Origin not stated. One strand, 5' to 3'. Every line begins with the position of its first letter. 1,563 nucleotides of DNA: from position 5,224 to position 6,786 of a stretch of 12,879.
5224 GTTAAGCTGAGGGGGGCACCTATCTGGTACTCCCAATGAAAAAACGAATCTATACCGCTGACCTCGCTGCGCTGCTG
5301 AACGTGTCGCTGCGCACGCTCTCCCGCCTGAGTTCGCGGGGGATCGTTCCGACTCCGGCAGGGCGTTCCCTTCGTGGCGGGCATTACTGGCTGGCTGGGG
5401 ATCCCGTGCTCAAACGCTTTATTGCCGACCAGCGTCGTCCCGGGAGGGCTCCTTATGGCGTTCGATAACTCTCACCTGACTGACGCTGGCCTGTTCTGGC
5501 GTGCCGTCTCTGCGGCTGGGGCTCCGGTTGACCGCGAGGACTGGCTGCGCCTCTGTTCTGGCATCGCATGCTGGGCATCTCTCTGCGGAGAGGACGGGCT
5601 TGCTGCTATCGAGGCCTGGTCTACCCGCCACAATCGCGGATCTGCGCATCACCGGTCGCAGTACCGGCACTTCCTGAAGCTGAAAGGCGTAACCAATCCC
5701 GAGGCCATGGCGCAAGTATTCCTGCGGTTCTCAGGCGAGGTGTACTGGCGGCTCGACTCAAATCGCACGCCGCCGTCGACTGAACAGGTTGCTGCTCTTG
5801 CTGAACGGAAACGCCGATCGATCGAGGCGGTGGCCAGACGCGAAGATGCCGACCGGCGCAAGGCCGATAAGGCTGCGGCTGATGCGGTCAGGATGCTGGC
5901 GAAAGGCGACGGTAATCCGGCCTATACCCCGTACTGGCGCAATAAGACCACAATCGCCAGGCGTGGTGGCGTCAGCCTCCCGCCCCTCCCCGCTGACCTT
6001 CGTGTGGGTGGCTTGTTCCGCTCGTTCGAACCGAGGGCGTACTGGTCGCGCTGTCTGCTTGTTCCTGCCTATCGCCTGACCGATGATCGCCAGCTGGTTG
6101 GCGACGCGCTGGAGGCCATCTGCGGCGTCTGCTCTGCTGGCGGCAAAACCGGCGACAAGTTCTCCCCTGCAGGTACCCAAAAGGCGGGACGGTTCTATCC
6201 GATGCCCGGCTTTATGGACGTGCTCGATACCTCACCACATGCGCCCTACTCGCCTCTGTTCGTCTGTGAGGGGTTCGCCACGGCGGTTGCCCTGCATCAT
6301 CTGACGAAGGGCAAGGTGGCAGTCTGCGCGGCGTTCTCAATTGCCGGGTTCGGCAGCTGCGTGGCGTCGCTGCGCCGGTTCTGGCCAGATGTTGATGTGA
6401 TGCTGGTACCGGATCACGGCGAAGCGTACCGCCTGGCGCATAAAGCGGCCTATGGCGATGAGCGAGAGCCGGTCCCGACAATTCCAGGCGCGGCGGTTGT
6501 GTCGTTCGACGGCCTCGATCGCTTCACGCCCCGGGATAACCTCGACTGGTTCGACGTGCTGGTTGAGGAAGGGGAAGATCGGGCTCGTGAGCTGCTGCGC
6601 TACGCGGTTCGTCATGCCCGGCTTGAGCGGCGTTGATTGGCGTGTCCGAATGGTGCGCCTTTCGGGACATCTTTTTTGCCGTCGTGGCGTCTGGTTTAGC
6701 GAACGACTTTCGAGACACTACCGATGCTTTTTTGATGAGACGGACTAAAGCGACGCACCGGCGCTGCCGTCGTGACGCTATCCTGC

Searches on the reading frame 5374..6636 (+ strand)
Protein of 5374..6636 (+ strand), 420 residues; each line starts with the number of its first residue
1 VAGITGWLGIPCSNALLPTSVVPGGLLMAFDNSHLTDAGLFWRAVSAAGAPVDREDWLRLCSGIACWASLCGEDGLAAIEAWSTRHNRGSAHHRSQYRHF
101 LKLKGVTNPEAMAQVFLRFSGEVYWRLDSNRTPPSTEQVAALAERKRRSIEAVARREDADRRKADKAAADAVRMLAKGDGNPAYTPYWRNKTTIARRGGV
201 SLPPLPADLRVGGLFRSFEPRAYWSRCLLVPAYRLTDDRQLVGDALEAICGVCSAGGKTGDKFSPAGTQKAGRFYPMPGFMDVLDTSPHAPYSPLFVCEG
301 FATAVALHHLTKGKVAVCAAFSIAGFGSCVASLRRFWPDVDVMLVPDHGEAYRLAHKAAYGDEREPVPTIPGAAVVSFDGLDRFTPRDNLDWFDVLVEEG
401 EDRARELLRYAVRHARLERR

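Call 11: search_protein_families(library=pfam, proteins=[window:5374-6636:+], max_evalue=0.01)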
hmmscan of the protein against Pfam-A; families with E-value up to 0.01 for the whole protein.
window:5374-6636:+ (420 aa): 0 families

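Call 31: search_solved_structures(query=window:5455-6633:+, max_evalue=1)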
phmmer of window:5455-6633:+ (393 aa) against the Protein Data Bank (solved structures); distinct sequences matched with E-value up to 1: 0.

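Call 32: search_protein_families(library=phrogs, proteins=[window:5455-6636:+], max_evalue=0.001)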
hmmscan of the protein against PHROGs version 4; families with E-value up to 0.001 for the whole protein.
window:5455-6636:+ (393 aa): 4 families
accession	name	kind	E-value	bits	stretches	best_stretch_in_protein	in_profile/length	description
phrog_2249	-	DNA, RNA and nucleotide metabolism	2.1e-19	70.7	1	26-387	36-325/802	DNA primase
phrog_35358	-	DNA, RNA and nucleotide metabolism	0.0001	21.4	1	98-322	82-287/968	DNA primase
phrog_4913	-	DNA, RNA and nucleotide metabolism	0.00013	20.9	1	266-378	259-372/1290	replication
phrog_510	-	DNA, RNA and nucleotide metabolism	0.0003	20.6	1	263-388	244-364/667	DNA primase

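Call 77: search_protein_families(library=pfam, proteins=[window:5455-6633:+], max_evalue=5)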
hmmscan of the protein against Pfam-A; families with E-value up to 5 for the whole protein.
window:5455-6633:+ (393 aa): 1 family
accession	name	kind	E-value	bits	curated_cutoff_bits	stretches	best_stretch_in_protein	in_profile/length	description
PF13362.12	Toprim_3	-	0.075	13.9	27.2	1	268-324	2-53/95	Toprim domain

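Call 78: search_protein_families(library=ncbifam, proteins=[window:5455-6633:+], max_evalue=0.01)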
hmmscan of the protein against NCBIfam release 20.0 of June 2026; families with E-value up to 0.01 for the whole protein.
window:5455-6633:+ (393 aa): 0 families
